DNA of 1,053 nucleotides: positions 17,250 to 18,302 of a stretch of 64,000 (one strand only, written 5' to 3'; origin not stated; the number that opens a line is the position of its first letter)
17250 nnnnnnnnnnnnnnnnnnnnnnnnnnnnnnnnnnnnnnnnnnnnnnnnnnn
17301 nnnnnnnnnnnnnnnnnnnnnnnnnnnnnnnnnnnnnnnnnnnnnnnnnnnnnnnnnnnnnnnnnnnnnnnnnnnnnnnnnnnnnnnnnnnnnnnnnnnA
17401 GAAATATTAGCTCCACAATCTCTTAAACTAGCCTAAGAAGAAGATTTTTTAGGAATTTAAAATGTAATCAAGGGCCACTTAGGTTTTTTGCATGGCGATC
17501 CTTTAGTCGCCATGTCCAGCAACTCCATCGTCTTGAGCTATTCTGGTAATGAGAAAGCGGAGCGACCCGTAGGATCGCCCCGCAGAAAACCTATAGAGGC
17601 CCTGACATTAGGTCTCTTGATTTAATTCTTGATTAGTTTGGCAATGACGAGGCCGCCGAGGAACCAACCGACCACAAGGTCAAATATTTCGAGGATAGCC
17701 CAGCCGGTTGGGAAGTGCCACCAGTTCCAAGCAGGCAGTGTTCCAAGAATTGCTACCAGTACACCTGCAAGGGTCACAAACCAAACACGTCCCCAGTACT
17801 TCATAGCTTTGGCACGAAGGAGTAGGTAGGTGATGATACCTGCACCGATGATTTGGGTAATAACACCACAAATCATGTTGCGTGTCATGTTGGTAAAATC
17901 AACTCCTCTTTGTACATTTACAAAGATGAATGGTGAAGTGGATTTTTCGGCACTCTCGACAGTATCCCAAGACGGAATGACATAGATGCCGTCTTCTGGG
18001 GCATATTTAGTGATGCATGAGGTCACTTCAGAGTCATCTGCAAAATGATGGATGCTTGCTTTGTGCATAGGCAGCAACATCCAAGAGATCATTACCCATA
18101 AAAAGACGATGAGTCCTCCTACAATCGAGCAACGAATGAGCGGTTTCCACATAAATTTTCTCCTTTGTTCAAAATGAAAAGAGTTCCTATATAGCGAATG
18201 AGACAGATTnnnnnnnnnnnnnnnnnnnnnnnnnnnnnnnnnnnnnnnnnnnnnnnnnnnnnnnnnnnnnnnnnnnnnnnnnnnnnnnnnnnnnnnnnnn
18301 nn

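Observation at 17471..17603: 133-nt mini version of the same element, with compensatory stem changes and conserved loops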

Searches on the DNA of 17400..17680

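Call 6: search_rna_families(source=window, start=17400, end=17680, threshold=evalue, max_evalue=10, show_alignments=3)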
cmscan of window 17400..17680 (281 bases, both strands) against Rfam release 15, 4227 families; matches with E-value up to 10: 5.
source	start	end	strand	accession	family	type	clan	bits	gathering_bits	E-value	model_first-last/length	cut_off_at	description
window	17469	17604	-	RF04223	MIR2619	Gene; miRNA;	-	15.8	113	0.18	1-202/202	no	MIR2619 microRNA precursor family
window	17433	17556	+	RF01984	ZEB2_AS1_1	Gene; lncRNA;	-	15.5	80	2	1-128/128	no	ZEB2 antisense RNA 1 conserved region 1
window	17518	17583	+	RF01676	P31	Gene; sRNA;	-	15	40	1.9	1-82/82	no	Pseudomonas sRNA P31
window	17557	17583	-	RF01838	sobemo_FSE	Cis-reg; frameshift_element;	-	12.5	55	5.6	28-52/79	no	sobemovirus ribosomal frameshift elemental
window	17400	17518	+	RF02453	ncr952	Gene; sRNA;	-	11.5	100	3.3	28-143/143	5'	Bacillus sRNA ncr952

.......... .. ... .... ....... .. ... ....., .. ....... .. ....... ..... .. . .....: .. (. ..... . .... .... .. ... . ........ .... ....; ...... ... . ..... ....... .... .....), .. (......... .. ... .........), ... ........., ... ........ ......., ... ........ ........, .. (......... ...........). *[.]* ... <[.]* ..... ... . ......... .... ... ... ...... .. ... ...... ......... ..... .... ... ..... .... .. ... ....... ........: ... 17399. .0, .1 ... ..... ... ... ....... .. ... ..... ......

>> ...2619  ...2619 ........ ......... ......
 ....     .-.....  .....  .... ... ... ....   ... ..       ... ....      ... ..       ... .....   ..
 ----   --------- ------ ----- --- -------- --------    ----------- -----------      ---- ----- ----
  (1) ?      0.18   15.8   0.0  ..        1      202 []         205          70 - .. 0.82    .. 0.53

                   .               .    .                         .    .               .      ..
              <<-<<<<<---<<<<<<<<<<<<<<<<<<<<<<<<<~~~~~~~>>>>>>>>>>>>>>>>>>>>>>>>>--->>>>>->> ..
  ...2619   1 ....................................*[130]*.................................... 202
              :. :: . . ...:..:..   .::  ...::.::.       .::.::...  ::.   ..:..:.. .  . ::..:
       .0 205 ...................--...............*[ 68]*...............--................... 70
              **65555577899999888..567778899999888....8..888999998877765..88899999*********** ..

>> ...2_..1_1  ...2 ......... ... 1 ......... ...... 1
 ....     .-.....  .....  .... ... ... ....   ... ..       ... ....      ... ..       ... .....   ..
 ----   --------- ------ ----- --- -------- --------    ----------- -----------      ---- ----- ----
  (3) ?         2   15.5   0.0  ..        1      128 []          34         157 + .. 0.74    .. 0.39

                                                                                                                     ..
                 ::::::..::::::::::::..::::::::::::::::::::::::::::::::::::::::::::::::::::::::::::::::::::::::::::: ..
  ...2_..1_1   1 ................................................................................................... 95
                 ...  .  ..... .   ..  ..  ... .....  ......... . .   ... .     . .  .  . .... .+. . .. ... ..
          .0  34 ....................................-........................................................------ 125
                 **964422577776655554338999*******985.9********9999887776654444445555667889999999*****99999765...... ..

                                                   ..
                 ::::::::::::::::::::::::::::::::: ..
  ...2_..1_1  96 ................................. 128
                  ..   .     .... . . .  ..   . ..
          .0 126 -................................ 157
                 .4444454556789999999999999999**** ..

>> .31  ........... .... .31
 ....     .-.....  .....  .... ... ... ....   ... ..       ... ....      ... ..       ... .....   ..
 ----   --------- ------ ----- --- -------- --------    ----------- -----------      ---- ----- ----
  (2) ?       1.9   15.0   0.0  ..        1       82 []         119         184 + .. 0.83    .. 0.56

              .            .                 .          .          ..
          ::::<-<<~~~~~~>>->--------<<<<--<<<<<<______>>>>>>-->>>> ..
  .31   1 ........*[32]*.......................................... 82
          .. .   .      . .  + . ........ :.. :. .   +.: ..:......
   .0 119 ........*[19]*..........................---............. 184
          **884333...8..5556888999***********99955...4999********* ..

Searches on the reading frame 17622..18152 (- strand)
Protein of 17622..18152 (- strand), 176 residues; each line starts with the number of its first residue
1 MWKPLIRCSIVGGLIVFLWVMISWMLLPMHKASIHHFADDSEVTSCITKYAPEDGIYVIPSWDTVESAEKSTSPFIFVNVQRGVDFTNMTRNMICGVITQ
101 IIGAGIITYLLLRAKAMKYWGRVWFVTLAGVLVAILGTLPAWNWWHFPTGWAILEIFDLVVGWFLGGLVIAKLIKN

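Call 15: find_encoding_contigs(protein=window:17622-18152:-, flank=3000, max_places=6)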
Protein window:17622-18152:- (176 aa): no gene with exactly this product is on record in the collection.
